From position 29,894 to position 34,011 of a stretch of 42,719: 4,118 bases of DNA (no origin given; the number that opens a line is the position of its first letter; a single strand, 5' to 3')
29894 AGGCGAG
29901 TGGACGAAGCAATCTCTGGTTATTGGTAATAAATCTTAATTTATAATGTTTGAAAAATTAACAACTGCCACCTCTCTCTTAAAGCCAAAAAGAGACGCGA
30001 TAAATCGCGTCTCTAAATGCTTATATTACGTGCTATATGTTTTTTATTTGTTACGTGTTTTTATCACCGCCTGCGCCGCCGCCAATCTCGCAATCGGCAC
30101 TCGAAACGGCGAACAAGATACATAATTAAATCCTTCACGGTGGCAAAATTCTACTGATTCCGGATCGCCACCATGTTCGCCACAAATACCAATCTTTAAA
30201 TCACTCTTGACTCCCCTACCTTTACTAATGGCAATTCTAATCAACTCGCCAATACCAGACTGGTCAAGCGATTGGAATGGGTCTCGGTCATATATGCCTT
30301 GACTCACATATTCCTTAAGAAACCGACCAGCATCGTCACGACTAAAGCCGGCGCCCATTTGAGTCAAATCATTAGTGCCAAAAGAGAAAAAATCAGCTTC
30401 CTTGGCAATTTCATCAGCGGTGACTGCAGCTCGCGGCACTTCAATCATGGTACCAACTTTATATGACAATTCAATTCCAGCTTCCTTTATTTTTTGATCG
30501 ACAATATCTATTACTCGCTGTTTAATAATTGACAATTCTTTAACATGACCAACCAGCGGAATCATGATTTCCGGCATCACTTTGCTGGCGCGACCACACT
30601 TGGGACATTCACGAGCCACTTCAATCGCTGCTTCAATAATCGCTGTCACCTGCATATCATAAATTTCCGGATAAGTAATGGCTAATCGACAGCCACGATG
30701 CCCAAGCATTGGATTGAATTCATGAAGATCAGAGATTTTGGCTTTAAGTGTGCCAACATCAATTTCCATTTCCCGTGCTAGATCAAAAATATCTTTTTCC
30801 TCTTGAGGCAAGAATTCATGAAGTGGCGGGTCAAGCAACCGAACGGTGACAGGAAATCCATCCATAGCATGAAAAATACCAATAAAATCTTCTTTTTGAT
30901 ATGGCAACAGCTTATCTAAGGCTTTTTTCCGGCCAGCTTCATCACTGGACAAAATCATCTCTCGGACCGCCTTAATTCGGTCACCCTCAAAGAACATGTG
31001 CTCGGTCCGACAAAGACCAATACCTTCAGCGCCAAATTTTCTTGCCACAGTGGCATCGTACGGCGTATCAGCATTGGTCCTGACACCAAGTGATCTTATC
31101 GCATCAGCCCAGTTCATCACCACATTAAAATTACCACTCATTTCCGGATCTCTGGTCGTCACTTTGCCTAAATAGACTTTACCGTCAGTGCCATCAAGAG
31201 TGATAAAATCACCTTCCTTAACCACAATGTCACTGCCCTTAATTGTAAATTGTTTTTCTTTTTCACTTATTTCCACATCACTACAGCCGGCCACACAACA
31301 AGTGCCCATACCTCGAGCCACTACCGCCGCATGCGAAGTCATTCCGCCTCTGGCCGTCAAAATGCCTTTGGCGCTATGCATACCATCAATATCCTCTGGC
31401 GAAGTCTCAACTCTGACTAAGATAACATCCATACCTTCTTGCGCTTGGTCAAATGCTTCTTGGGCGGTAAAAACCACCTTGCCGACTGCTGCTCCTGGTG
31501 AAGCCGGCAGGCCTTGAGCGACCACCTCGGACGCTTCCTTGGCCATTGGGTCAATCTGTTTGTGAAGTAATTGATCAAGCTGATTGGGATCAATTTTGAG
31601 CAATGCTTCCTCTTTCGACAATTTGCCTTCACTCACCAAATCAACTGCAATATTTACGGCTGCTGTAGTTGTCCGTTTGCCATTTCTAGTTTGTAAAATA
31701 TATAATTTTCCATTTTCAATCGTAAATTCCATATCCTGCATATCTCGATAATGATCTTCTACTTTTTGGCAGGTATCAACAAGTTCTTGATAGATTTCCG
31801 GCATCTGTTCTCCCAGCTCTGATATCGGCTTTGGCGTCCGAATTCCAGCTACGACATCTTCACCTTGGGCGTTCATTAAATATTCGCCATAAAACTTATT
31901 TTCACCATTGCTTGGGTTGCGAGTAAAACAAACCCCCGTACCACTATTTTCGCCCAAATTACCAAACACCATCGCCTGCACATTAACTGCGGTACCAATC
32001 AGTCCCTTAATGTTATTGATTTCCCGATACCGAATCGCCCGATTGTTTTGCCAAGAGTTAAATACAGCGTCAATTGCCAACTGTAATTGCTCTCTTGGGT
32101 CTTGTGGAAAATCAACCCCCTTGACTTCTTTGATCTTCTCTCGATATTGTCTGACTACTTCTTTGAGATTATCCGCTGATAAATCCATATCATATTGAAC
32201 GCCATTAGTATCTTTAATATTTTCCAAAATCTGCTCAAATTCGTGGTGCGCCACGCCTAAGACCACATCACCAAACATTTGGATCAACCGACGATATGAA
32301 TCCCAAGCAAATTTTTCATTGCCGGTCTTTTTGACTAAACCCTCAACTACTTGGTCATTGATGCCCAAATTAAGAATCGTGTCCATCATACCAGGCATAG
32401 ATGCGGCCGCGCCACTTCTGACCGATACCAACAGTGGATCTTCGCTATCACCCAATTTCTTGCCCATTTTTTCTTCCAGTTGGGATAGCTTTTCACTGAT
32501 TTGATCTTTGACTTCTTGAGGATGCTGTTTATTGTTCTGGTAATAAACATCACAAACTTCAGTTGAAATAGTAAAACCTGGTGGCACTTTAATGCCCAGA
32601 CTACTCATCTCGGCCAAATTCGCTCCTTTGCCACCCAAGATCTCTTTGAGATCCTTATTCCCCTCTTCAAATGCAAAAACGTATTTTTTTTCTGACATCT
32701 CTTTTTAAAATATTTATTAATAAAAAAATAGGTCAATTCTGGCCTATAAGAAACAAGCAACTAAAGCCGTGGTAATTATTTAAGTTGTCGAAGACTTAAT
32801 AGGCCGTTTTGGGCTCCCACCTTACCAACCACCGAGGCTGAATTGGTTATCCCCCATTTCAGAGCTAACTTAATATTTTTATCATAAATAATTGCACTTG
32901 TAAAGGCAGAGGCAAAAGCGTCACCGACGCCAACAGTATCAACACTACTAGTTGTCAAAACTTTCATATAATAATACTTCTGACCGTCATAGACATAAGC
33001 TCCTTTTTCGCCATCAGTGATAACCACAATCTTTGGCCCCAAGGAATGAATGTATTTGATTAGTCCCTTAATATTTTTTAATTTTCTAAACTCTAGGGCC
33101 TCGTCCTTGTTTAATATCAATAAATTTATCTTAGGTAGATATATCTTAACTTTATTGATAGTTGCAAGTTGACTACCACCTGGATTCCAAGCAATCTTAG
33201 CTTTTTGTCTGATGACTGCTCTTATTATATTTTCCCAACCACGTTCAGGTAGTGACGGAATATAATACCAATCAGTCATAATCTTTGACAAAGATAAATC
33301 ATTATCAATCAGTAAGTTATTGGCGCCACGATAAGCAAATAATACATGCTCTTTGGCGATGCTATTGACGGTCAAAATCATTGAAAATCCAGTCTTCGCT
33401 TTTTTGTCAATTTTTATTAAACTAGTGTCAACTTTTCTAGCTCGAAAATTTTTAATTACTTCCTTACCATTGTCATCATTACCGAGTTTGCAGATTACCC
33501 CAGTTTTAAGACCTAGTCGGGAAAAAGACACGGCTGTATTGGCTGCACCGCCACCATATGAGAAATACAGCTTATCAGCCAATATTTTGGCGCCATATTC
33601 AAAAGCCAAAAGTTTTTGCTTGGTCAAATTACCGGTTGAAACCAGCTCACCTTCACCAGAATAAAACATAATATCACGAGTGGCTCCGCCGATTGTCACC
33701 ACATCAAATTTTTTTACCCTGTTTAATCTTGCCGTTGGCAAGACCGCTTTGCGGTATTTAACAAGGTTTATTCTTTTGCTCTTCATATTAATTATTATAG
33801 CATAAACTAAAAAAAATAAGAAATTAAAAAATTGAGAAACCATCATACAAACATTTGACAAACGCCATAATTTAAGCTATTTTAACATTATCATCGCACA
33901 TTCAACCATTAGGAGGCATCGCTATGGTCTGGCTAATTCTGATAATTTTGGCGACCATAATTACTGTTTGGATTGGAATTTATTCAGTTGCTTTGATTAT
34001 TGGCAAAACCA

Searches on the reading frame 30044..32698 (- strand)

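Call 39: search_protein_families(library=pfam, proteins=[window:30044-32698:-], max_evalue=0.00001)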
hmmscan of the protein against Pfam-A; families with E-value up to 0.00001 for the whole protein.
window:30044-32698:- (884 aa): 3 families
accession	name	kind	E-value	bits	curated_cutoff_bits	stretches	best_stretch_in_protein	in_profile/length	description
PF02896.24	PEP-utilizers_C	-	1.2e-78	264.7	22.8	1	522-877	5-291/293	PEP-utilising enzyme, PEP-binding domain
PF01326.24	PPDK_N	-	1.3e-57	196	27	2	19-291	2-219/328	Pyruvate phosphate dikinase, AMP/ATP-binding domain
PF00391.29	PEP-utilizers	-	4.2e-24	84.4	23.1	1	424-506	4-72/72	PEP-utilising enzyme, mobile domain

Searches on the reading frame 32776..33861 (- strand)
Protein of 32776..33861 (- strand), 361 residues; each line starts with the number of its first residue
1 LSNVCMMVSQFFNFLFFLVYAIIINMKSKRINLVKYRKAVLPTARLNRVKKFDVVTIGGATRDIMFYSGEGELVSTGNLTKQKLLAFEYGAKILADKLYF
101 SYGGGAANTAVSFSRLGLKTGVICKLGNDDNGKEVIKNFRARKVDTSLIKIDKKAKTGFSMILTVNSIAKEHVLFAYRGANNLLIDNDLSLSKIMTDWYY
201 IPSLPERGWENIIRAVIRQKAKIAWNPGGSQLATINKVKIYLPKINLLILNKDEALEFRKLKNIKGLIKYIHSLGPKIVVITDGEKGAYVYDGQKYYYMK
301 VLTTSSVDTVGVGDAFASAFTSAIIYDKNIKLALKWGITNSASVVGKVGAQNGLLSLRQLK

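Call 39: search_protein_families(library=pfam, proteins=[window:32776-33861:-], max_evalue=0.00001)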
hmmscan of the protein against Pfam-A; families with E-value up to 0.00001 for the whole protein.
window:32776-33861:- (361 aa): 1 family
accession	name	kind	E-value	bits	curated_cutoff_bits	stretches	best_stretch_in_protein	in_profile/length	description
PF00294.29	PfkB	-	1.3e-43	149.9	25.8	1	83-353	13-298/302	pfkB family carbohydrate kinase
